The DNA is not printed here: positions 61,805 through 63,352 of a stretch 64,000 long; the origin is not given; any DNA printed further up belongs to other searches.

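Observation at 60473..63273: Candidate novel nucleoside/nucleotide-modifying system: radical SAM::Nudix fusion, SAM methyltransferase and PnuC-type transporter in one tightly coupled operon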

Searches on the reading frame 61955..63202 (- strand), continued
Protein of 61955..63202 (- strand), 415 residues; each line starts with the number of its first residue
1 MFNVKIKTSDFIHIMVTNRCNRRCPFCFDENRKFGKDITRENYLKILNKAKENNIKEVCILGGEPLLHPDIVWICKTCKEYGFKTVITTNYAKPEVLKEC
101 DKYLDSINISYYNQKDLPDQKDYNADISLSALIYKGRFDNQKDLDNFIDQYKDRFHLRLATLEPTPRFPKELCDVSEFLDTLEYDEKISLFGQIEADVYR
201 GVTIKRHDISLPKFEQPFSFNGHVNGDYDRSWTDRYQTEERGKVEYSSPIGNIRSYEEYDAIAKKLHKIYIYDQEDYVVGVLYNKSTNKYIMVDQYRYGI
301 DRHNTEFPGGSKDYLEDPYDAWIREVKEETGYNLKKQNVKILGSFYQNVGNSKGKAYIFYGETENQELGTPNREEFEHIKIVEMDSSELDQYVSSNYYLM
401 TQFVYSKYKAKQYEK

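Call 94: find_encoding_contigs(protein=P0299, flank=8000, max_places=1)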
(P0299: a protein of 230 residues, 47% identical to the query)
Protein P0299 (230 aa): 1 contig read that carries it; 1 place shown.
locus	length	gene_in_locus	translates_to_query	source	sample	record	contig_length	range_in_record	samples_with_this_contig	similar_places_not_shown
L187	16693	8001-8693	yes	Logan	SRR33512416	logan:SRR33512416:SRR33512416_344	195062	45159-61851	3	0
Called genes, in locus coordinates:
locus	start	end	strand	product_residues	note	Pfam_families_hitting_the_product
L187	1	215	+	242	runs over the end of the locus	PF12796:Ank_2, PF13857:Ank_5 (faint), PF12796:Ank_2, PF13606:Ank_3 (faint), PF13637:Ank_4 (faint), PF00023:Ank (weak)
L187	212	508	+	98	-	-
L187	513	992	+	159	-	-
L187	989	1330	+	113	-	-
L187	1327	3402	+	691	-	PF22745:Nlig-Ia, PF01653:DNA_ligase_aden, PF16589:BRCT_2 (faint), PF03120:OB_DNA_ligase, PF14520:HHH_5 (faint), PF12826:HHH_2, PF00533:BRCT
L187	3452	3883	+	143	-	-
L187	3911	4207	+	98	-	-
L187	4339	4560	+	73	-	-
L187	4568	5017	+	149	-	-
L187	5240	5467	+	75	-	-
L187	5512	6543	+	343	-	PF01507:PAPS_reduct (faint)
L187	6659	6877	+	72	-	-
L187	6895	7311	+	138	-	-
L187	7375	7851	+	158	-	-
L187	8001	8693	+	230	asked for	PF04055:Radical_SAM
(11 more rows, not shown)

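Call 95: find_encoding_contigs(protein=P0267, flank=8000, max_places=1)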
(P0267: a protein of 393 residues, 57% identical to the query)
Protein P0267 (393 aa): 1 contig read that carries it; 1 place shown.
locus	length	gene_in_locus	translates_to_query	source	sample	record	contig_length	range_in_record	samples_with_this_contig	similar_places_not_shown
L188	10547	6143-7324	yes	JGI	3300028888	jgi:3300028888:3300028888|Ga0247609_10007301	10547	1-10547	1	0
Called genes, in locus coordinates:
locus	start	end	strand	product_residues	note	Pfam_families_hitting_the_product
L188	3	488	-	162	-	?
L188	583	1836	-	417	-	-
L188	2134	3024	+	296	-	PF03462:PCRF, PF00472:RF-1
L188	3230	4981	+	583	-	PF00753:Lactamase_B, PF12706:Lactamase_B_2 (weak), PF22505:RNase_J_b_CASP, PF17770:RNase_J_C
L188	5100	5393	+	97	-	PF04193:PQ-loop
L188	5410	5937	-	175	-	PF22327:Nudt16-like (weak), PF00293:NUDIX, PF14815:NUDIX_4 (faint)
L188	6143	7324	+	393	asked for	PF13353:Fer4_12 (faint), PF04055:Radical_SAM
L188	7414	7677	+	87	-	-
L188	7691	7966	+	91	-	-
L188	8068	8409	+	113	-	-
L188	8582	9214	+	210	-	PF00163:Ribosomal_S4, PF01479:S4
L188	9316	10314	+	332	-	PF00579:tRNA-synt_1b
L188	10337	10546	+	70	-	?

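Call 97: search_protein_families(library=pfam, proteins=[P0267, L188:5410-5937:-, L188:5100-5393:+, L188:7414-7677:+, L188:7691-7966:+, L188:8068-8409:+, L188:583-1836:-], max_evalue=0.1)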
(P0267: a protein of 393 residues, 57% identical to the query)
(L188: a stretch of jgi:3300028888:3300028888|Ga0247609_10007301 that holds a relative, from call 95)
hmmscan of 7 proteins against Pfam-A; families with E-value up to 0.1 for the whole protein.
P0267 (393 aa): 3 families
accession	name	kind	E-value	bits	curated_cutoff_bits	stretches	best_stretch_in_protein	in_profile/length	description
PF04055.27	Radical_SAM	-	1.4e-13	51.8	29.5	1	15-110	2-108/166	Radical SAM superfamily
PF13353.11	Fer4_12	-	2.7e-05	24.9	22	1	17-98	12-99/137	4Fe-4S single cluster domain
PF00702.32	Hydrolase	-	0.041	14.7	26.4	1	51-109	85-142/191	haloacid dehalogenase-like hydrolase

L188:5410-5937:- (175 aa): 8 families
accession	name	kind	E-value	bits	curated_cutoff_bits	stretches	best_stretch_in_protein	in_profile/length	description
PF00293.34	NUDIX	-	1e-18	68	21.1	1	39-150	4-118/134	NUDIX domain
PF22327.2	Nudt16-like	-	3e-06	27.7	27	1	33-129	7-98/161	U8 snoRNA-decapping enzyme-like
PF14815.12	NUDIX_4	-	4.9e-06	26.7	35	1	43-150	3-98/113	NUDIX domain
PF12760.12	Zn_ribbon_IS1595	-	0.00061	20.1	25.4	1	3-30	17-44/46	Transposase zinc-ribbon domain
PF13824.12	zf-Mss51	-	0.026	15.1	27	1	8-36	2-27/55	Zinc-finger of mitochondrial splicing suppressor 51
PF14803.11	Zn_ribbon_Nudix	-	0.026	14.9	25.6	0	6-34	1-33/34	Nudix N-terminal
PF14354.12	Lar_restr_allev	-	0.041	14.6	28.6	0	5-31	3-33/58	Restriction alleviation protein Lar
PF07282.18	Cas12f1-like_TNB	-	0.083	13.5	26.3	1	8-33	31-50/60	Cas12f1-like, TNB domain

L188:5100-5393:+ (97 aa): 3 families
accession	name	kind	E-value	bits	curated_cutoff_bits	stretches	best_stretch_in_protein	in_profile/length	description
PF04193.19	PQ-loop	-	8.9e-13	48.2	22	1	8-59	4-55/61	PQ loop repeat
PF03083.21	MtN3_slv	-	0.006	17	23.7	1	11-89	8-85/87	Sugar efflux transporter for intercellular exchange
PF24841.1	DUF7719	-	0.068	13.3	25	0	40-73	13-46/69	Domain of unknown function (DUF7719)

L188:7414-7677:+ (87 aa): 0 families

L188:7691-7966:+ (91 aa): 1 family
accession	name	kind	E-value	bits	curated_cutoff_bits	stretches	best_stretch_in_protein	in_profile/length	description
PF07782.18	DC_STAMP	-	0.081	13.2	25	1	25-71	59-103/191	DC-STAMP-like protein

L188:8068-8409:+ (113 aa): 1 family
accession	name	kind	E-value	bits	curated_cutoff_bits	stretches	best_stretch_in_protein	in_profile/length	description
PF16013.10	DUF4781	-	0.018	14.3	27.9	1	24-85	3-60/310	Domain of unknown function (DUF4781)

L188:583-1836:- (417 aa): 0 families

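Call 102: find_encoding_contigs(protein=P0044, flank=3000, max_places=3)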
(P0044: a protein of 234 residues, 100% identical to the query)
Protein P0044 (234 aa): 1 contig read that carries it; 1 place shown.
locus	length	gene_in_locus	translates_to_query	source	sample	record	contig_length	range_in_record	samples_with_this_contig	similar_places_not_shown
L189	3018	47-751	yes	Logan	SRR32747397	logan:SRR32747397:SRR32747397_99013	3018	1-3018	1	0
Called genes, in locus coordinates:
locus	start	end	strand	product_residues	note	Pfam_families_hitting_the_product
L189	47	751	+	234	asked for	PF04055:Radical_SAM, PF13353:Fer4_12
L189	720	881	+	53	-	-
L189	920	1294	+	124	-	PF00293:NUDIX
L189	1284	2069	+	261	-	PF13578:Methyltransf_24 (weak)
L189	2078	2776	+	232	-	PF04973:NMN_transporter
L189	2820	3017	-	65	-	?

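Call 107: search_protein_families(library=ncbifam, proteins=[L013:6762-7589:+, L005:4093-4746:+, L005:4757-5470:+, L010:10946-12100:+, L013:3158-3997:+, P0059, P0267], max_evalue=0.01)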
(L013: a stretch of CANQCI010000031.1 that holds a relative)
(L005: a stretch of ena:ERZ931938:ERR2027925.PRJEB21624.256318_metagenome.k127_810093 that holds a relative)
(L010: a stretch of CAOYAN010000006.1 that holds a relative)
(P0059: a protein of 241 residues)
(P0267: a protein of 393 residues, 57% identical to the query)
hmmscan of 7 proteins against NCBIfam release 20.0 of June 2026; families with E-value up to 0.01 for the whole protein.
L013:6762-7589:+ (275 aa): 0 families

L005:4093-4746:+ (217 aa): 1 family
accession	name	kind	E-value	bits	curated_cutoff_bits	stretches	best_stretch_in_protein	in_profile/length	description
NF003380.0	PRK04457.1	equivalog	2.5e-05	23.5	304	1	29-139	61-166/265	polyamine aminopropyltransferase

L005:4757-5470:+ (237 aa): 11 families
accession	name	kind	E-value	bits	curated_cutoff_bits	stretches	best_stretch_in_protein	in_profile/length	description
NF038283.1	viperin_w_prok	equivalog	1.6e-07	30.8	180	1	9-111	8-110/281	viperin family antiviral radical SAM protein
NF045702.1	rSAM_GDGT_ether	equivalog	2.9e-07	29.5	450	1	6-180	89-250/486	tetraether lipid synthase Tes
TIGR02668.1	moaA_archaeal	equivalog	1.5e-06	27.4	325.25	1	5-98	12-98/303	GTP 3',8-cyclase MoaA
TIGR02666.1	moaA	equivalog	2.5e-06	26.7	284.05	1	3-95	10-95/336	GTP 3',8-cyclase MoaA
NF045646.2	rSAM_Se_TrsS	equivalog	4.6e-06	25.4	490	1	7-105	90-184/441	radical SAM (seleno)protein TrsS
NF001199.0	PRK00164.2-1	equivalog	4.8e-05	22.6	231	1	5-95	14-97/308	GTP 3',8-cyclase MoaA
TIGR04038.1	tatD_link_rSAM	subfamily_domain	0.00012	21.9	129.7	0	3-24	8-29/192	TatD family nuclease-associated radical SAM protein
TIGR03977.1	rSAM_pair_HxsC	equivalog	0.00076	18.5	267.9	1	9-74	31-83/292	His-Xaa-Ser system radical SAM maturase HxsC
TIGR04317.1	W_rSAM_matur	equivalog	0.001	18.3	380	1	4-83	5-76/349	tungsten cofactor oxidoreductase radical SAM maturase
TIGR03963.1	rSAM_QueE_Clost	equivalog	0.0036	17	260.1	1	12-130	28-138/219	putative 7-carboxy-7-deazaguanine synthase QueE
NF038073.1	rSAM_STM4011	subfamily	0.0083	15.4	200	0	11-133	10-131/278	STM4011 family radical SAM protein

L010:10946-12100:+ (384 aa): 0 families

L013:3158-3997:+ (279 aa): 8 families
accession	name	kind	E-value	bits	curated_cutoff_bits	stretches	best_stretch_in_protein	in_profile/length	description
NF050029.2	TransRepNtr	equivalog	1.4e-50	172.1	400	2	5-173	3-160/245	ADPR responsive transcriptional repressor NtrR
NF003785.0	PRK05379.1-1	equivalog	3.4e-07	29.8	418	1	51-163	216-338/347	bifunctional nicotinamide-nucleotide adenylyltransferase/Nudix hydroxylase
NF003788.0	PRK05379.1-5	equivalog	4.5e-07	29.5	354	1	51-94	226-269/351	bifunctional nicotinamide-nucleotide adenylyltransferase/Nudix hydroxylase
NF003786.0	PRK05379.1-2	equivalog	7.3e-06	25.4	397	1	51-127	231-314/354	bifunctional nicotinamide-nucleotide adenylyltransferase/Nudix hydroxylase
NF003787.0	PRK05379.1-4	equivalog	1.8e-05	23.9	449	1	51-93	221-263/346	bifunctional nicotinamide-nucleotide adenylyltransferase/Nudix hydroxylase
NF011963.0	PRK15434.1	subfamily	0.00048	19.9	146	1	49-93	29-73/159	GDP-mannose mannosyl hydrolase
NF003790.0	PRK05379.2-2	equivalog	0.0026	16.9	403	1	50-132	229-316/354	bifunctional nicotinamide mononucleotide adenylyltransferase/ADP-ribose pyrophosphatase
NF003791.0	PRK05379.2-3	equivalog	0.0032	16.7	409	1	51-124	215-294/340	bifunctional nicotinamide-nucleotide adenylyltransferase/Nudix hydroxylase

P0059 (241 aa): 48 families (the best 25 are shown)
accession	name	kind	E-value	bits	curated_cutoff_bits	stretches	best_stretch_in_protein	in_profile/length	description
NF038283.1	viperin_w_prok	equivalog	8e-14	51.5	180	1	15-192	7-188/281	viperin family antiviral radical SAM protein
TIGR02668.1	moaA_archaeal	equivalog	1.6e-11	43.7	325.25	1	13-92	13-94/303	GTP 3',8-cyclase MoaA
TIGR02495.1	NrdG2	equivalog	5.5e-11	42.2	131.15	1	13-108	19-117/193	anaerobic ribonucleoside-triphosphate reductase activating protein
TIGR02666.1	moaA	equivalog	2e-10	40.1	284.05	1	10-92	10-100/336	GTP 3',8-cyclase MoaA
TIGR04317.1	W_rSAM_matur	equivalog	5.6e-10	38.9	380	1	12-92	6-88/349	tungsten cofactor oxidoreductase radical SAM maturase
NF001199.0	PRK00164.2-1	equivalog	9.9e-10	38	231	1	13-92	15-96/308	GTP 3',8-cyclase MoaA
NF045646.2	rSAM_Se_TrsS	equivalog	8.7e-09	34.4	490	1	15-88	91-165/441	radical SAM (seleno)protein TrsS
NF045702.1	rSAM_GDGT_ether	equivalog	3.8e-08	32.4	450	1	13-89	89-169/486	tetraether lipid synthase Tes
TIGR04167.1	rSAM_SeCys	equivalog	1.7e-07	30.8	300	1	10-147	8-145/303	arsenosugar biosynthesis radical SAM (seleno)protein ArsS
TIGR04251.1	SCM_rSAM_ScmF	equivalog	8.3e-07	28.7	400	1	13-101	7-101/353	SynChlorMet cassette radical SAM/SPASM protein ScmF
NF047865.1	rSAM_PapB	equivalog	1.8e-06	27.4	340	1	12-75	5-73/330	PapB family radical SAM/SPASM ranthipeptide maturase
TIGR02109.1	PQQ_syn_pqqE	equivalog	2.6e-06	26.6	381.35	1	14-91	11-89/358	pyrroloquinoline quinone biosynthesis protein PqqE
TIGR03974.1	rSAM_six_Cys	equivalog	4e-06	26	425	1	12-74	99-167/451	thioether cross-link-forming SCIFF peptide maturase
NF049973.1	radical_Rv1681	equivalog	7.6e-06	25.1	380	1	18-90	80-153/326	Rv1681 family radical SAM protein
NF040492.1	not_ScfB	exception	9e-06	24.8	855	1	12-78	97-170/450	ScfB-related radical SAM/SPASM orphan maturase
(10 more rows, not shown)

P0267 (393 aa): 49 families (the best 25 are shown)
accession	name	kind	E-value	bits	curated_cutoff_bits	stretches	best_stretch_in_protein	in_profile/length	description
NF038283.1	viperin_w_prok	equivalog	4.8e-13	48.9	180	1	16-286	8-269/281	viperin family antiviral radical SAM protein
TIGR02668.1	moaA_archaeal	equivalog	3e-11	42.9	325.25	1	13-90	13-93/303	GTP 3',8-cyclase MoaA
TIGR02666.1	moaA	equivalog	4.6e-11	42.3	284.05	1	12-92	12-101/336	GTP 3',8-cyclase MoaA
TIGR02495.1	NrdG2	equivalog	5.5e-11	42.2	131.15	1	17-100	23-108/193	anaerobic ribonucleoside-triphosphate reductase activating protein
NF001199.0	PRK00164.2-1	equivalog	7e-11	41.8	231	1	12-91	14-96/308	GTP 3',8-cyclase MoaA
TIGR04317.1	W_rSAM_matur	equivalog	3.9e-10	39.4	380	1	13-92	7-89/349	tungsten cofactor oxidoreductase radical SAM maturase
NF045702.1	rSAM_GDGT_ether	equivalog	4.2e-10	38.9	450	1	9-87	85-168/486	tetraether lipid synthase Tes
NF045646.2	rSAM_Se_TrsS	equivalog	1.6e-08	33.5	490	1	7-86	83-164/441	radical SAM (seleno)protein TrsS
NF047865.1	rSAM_PapB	equivalog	2.1e-08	33.8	340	1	10-81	3-81/330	PapB family radical SAM/SPASM ranthipeptide maturase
TIGR03977.1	rSAM_pair_HxsC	equivalog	3.7e-08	32.6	267.9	1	12-85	27-100/292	His-Xaa-Ser system radical SAM maturase HxsC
TIGR04167.1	rSAM_SeCys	equivalog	9.1e-08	31.7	300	1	5-214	3-214/303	arsenosugar biosynthesis radical SAM (seleno)protein ArsS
TIGR02826.1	RNR_activ_nrdG3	equivalog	1e-07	31.9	151.7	1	17-114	22-121/148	anaerobic ribonucleoside-triphosphate reductase activating protein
TIGR04466.1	rSAM_BlsE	equivalog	1.3e-07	31.4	400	1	9-101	2-95/327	cytosylglucuronate decarboxylase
TIGR04251.1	SCM_rSAM_ScmF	equivalog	9.8e-07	28.5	400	1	15-102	9-103/353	SynChlorMet cassette radical SAM/SPASM protein ScmF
TIGR04038.1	tatD_link_rSAM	subfamily_domain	1.2e-06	28.4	129.7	1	13-113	11-124/192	TatD family nuclease-associated radical SAM protein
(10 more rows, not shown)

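Call 112: search_dna_similar(query=P0059, collection=phages, mode=protein, max_evalue=1e-10, max_rows=15)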
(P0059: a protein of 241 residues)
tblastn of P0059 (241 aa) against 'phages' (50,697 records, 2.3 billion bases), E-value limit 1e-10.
No match.
